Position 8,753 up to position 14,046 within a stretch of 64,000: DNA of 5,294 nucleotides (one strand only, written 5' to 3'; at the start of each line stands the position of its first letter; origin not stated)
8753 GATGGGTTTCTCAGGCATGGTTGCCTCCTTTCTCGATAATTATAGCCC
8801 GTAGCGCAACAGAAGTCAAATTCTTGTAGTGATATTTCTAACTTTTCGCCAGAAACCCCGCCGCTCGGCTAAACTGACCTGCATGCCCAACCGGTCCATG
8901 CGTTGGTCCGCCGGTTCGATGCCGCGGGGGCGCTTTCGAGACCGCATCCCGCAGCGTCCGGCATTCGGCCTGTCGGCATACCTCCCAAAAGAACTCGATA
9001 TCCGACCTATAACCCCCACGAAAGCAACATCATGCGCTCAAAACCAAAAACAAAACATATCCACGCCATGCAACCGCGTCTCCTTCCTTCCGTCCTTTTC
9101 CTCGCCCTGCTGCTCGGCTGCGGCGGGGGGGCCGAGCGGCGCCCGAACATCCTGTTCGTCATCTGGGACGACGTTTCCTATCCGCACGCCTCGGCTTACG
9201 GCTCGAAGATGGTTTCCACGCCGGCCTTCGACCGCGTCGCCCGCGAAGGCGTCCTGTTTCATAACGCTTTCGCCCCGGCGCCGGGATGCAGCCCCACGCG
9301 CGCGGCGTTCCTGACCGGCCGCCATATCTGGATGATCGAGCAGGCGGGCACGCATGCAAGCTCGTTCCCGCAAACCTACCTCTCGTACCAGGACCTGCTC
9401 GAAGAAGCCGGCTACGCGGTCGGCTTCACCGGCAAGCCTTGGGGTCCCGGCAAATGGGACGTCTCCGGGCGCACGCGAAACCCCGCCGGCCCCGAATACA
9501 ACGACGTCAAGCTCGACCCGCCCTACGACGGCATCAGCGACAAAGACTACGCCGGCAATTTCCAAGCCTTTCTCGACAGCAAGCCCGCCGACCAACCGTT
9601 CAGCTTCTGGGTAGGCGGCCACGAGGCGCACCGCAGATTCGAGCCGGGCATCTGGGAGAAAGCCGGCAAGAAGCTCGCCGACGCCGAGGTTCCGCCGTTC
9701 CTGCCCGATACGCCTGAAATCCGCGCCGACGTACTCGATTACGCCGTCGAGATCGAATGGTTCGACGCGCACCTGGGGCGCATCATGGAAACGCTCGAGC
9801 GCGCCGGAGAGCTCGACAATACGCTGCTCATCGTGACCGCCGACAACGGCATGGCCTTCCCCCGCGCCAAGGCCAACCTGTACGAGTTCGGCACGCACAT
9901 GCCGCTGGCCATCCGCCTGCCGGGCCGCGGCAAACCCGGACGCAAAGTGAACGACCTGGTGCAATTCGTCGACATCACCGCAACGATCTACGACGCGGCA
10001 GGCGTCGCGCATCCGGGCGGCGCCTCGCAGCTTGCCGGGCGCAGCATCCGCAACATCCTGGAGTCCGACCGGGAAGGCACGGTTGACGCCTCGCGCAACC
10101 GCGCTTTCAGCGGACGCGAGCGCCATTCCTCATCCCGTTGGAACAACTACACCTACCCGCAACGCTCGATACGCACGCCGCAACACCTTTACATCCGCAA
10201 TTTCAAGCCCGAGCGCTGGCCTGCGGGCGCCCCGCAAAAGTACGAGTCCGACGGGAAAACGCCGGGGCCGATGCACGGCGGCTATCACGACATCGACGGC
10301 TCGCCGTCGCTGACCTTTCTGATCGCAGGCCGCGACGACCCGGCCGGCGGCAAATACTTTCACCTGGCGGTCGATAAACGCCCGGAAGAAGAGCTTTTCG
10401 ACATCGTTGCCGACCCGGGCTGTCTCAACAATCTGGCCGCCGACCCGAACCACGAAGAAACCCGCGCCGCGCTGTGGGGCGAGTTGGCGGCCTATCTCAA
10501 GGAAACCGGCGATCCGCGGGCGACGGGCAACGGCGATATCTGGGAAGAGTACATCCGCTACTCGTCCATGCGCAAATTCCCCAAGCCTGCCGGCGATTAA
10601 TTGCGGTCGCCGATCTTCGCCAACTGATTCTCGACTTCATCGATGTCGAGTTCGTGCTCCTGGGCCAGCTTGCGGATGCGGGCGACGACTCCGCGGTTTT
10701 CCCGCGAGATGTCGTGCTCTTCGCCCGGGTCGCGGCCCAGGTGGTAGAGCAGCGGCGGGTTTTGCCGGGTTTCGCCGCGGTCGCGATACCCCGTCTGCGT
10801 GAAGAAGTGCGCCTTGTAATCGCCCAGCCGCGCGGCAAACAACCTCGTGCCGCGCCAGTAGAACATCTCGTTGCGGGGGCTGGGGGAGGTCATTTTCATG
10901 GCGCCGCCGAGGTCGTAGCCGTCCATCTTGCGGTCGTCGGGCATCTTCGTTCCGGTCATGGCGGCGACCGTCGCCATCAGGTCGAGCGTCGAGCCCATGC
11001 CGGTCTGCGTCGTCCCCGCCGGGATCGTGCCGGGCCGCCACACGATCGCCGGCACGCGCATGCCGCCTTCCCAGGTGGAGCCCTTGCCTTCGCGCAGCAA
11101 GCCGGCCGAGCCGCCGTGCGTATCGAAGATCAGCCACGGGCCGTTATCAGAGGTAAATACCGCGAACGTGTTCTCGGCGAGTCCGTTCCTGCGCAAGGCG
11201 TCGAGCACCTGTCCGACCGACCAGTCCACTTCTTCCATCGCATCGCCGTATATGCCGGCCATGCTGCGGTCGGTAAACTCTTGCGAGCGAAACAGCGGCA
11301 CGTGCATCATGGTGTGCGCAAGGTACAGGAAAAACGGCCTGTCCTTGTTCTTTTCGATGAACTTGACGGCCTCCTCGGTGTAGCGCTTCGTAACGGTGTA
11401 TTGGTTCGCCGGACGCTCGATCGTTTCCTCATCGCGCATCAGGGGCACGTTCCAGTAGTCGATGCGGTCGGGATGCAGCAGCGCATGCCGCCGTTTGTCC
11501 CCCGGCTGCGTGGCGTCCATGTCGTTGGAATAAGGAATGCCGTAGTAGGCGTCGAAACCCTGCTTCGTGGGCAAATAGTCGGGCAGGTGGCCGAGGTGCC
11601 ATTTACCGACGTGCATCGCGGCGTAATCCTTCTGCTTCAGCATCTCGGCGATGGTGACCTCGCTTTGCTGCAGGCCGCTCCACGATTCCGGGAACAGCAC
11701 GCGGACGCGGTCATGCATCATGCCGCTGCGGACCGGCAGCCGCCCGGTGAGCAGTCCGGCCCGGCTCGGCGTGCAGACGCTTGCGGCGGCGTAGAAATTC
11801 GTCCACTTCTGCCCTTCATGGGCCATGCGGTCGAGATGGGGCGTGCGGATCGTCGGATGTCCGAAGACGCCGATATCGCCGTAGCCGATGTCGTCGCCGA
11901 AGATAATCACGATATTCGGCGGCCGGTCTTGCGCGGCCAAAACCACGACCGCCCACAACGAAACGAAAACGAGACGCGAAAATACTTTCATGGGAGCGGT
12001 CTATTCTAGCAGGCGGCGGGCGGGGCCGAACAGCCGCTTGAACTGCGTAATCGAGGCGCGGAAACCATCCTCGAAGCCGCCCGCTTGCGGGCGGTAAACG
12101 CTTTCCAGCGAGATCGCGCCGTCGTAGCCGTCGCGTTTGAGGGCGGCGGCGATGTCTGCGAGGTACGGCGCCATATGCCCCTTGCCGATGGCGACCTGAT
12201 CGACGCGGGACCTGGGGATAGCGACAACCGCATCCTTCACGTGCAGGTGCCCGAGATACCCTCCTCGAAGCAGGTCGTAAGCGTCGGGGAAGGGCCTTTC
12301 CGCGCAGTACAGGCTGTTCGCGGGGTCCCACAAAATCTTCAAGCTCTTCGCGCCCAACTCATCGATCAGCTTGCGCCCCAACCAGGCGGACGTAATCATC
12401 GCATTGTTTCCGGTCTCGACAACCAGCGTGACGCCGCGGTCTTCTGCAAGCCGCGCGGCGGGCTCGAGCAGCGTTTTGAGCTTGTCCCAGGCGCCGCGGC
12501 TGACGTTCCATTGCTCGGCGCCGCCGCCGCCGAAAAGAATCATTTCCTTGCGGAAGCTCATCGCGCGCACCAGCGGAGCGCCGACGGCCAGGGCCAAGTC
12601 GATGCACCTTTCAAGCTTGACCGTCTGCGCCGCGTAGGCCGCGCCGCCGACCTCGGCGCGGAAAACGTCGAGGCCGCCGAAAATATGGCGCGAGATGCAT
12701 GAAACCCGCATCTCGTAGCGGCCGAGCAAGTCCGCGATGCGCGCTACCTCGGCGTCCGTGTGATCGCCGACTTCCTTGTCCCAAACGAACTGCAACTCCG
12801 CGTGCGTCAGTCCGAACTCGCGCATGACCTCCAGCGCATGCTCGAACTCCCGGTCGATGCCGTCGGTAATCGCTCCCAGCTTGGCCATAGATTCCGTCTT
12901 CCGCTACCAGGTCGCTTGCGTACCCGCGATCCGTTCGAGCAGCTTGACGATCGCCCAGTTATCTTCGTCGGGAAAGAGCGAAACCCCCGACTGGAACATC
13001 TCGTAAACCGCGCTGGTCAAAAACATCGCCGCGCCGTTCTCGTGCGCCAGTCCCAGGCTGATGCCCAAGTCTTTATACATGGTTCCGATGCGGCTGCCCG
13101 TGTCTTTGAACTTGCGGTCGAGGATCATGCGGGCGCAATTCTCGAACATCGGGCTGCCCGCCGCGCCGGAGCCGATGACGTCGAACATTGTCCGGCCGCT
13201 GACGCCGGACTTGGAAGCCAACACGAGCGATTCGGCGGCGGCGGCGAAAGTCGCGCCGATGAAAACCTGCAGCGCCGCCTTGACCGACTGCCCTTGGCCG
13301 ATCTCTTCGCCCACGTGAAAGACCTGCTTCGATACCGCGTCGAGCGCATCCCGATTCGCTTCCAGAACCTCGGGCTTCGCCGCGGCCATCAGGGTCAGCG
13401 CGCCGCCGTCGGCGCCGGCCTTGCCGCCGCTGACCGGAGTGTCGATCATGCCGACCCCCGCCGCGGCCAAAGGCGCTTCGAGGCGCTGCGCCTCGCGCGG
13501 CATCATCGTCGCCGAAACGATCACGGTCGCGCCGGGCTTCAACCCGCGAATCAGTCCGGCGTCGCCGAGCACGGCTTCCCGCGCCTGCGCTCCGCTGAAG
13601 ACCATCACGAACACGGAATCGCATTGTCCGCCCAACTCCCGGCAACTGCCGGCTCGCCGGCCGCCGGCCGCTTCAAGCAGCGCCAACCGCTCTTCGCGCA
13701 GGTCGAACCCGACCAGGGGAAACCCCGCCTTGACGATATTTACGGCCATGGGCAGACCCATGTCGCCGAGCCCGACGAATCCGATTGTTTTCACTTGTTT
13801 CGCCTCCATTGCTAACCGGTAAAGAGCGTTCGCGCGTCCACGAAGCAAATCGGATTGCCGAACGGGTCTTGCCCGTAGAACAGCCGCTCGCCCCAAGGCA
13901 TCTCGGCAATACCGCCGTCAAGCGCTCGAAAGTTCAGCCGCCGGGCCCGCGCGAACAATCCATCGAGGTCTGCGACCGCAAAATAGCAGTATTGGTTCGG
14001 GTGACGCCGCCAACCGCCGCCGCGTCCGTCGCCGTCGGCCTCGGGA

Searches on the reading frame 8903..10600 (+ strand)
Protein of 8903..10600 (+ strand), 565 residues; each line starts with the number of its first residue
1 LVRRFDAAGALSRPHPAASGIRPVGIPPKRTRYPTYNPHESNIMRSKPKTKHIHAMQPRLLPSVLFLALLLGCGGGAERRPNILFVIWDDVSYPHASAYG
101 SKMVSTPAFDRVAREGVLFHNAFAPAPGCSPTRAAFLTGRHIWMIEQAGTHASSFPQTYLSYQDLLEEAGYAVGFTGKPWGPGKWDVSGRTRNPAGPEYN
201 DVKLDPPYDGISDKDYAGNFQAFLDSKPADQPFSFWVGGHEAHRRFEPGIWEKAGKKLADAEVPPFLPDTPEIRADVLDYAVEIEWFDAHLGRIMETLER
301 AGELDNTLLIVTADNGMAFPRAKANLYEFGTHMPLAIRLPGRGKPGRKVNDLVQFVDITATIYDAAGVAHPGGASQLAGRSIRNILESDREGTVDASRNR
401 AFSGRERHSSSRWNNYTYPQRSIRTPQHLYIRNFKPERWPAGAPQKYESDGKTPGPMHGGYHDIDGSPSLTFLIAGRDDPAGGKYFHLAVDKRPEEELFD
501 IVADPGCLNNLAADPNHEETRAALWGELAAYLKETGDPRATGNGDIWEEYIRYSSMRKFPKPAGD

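Call 12: search_protein_families(library=pfam, proteins=[window:8903-10600:+], max_evalue=0.001)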
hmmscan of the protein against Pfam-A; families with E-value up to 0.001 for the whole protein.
window:8903-10600:+ (565 aa): 3 families
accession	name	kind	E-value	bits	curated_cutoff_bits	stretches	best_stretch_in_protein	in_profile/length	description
PF00884.28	Sulfatase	-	9.6e-39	133.9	25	1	81-368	1-301/301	Sulfatase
PF16347.10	SGSH_C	-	3.5e-12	47.2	29.3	1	324-391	9-73/154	N-sulphoglucosamine sulphohydrolase, C-terminal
PF01663.27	Phosphodiest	-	0.00054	20.1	23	0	283-319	187-223/342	Type I phosphodiesterase / nucleotide pyrophosphatase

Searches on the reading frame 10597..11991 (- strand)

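Call 12: search_protein_families(library=pfam, proteins=[window:10597-11991:-], max_evalue=0.001)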
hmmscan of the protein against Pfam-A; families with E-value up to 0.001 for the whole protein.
window:10597-11991:- (464 aa): 4 families
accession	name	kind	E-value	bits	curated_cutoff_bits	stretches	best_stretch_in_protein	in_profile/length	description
PF00884.28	Sulfatase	-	1.2e-59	202.6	25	1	25-347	1-300/301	Sulfatase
PF14707.11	Sulfatase_C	-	4.8e-22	79.3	30.9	1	371-460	1-106/127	C-terminal region of aryl-sulfatase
PF01663.27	Phosphodiest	-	0.00033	20.8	23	1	49-284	19-220/342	Type I phosphodiesterase / nucleotide pyrophosphatase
PF16347.10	SGSH_C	-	0.00094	19.8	29.3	0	307-378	12-82/154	N-sulphoglucosamine sulphohydrolase, C-terminal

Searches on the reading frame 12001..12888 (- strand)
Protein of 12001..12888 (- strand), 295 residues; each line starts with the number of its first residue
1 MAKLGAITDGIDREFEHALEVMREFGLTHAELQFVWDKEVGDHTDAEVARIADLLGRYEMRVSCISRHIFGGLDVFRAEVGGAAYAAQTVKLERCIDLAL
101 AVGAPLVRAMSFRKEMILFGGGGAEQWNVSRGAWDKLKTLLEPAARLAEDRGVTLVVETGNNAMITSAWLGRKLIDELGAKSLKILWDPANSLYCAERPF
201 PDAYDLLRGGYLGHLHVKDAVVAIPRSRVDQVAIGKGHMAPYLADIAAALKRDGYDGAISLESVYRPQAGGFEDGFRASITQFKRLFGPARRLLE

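Call 12: search_protein_families(library=pfam, proteins=[window:12001-12888:-], max_evalue=0.001)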
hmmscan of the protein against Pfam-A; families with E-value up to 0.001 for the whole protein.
window:12001-12888:- (295 aa): 1 family
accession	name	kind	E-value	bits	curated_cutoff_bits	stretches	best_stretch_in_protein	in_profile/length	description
PF01261.30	AP_endonuc_2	-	2.4e-25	90.1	31.1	1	20-277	2-244/249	Xylose isomerase-like TIM barrel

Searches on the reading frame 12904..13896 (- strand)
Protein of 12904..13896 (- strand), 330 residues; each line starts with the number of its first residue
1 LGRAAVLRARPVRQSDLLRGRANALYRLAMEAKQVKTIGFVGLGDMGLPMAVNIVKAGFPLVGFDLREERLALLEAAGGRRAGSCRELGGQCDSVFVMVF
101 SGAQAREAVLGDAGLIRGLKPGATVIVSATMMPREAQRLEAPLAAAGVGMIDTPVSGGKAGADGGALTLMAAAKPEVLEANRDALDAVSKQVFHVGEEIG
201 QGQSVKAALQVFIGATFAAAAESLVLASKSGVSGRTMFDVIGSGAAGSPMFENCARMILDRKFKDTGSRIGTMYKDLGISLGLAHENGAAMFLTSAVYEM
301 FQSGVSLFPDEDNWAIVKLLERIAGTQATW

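Call 12: search_protein_families(library=pfam, proteins=[window:12904-13896:-], max_evalue=0.001)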
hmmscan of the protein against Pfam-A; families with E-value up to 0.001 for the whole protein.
window:12904-13896:- (330 aa): 3 families
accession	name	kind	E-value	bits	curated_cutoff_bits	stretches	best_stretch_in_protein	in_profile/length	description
PF03446.21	NAD_binding_2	-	1.6e-40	139.2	21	1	37-196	1-161/161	NAD binding domain of 6-phosphogluconate dehydrogenase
PF14833.11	NAD_binding_11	-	1.8e-26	93.2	30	1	200-320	1-122/122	NAD-binding of NADP-dependent 3-hydroxyisobutyrate dehydrogenase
PF02826.25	2-Hacid_dh_C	-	0.00054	19.8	25.1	1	32-126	33-124/178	D-isomer specific 2-hydroxyacid dehydrogenase, NAD binding domain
